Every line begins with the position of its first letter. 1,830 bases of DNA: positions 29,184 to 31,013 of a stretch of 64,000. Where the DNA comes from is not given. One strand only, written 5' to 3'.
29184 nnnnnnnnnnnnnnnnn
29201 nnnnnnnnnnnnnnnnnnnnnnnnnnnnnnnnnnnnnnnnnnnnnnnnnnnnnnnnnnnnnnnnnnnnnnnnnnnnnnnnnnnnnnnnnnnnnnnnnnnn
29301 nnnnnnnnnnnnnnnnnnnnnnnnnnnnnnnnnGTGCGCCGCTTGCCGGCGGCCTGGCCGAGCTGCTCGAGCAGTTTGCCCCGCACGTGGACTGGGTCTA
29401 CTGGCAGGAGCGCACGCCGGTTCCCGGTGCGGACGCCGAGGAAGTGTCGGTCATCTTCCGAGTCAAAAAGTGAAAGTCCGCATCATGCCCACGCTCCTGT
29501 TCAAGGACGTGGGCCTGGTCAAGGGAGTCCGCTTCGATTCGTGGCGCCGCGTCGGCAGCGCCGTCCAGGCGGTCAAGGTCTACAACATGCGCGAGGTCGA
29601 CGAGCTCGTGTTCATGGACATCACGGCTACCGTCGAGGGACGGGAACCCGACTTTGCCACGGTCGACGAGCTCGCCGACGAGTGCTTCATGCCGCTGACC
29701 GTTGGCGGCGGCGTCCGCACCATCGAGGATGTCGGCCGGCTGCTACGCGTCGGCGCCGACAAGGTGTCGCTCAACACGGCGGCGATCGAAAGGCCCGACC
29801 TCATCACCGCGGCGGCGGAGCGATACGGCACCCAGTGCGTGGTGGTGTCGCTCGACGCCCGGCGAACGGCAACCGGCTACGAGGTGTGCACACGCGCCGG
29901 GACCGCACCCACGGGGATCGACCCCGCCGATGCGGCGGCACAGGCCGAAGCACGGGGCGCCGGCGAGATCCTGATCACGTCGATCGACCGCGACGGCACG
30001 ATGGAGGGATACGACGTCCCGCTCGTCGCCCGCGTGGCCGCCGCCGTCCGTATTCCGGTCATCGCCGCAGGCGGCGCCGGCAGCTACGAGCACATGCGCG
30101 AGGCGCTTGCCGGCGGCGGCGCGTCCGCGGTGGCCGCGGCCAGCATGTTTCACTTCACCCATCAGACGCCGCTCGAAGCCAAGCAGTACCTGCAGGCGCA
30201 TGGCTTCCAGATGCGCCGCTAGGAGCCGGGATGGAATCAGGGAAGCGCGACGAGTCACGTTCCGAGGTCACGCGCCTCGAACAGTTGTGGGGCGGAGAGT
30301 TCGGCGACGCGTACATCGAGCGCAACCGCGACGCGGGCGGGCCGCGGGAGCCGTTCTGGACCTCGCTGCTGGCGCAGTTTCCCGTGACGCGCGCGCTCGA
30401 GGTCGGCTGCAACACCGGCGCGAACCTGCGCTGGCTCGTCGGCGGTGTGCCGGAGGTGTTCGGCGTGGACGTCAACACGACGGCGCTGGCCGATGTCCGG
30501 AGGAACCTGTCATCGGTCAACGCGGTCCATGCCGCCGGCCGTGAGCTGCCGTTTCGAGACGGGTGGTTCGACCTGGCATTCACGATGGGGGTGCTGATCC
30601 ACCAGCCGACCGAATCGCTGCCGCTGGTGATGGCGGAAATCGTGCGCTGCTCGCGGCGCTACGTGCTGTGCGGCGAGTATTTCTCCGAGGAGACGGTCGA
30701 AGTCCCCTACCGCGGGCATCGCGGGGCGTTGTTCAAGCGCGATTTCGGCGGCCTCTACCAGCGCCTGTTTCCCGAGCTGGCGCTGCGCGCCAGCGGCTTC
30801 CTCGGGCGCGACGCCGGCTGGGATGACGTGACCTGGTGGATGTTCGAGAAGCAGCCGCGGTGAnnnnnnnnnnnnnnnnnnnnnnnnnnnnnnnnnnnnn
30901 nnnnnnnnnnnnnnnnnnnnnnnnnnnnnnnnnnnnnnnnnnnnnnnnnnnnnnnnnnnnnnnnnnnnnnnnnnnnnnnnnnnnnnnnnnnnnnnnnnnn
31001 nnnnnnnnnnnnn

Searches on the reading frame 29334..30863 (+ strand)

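Call 45: search_protein_families(library=pfam, proteins=[window:29334-30863:+], max_evalue=0.00001)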
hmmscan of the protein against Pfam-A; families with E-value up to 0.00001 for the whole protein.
window:29334-30863:+ (509 aa): 2 families
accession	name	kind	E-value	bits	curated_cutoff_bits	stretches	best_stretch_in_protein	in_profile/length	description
PF13649.12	Methyltransf_25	-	4.1e-12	47.1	27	1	355-439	2-92/97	Methyltransferase domain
PF08241.18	Methyltransf_11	-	4.9e-12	46.8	21.2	1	355-440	1-87/95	Methyltransferase domain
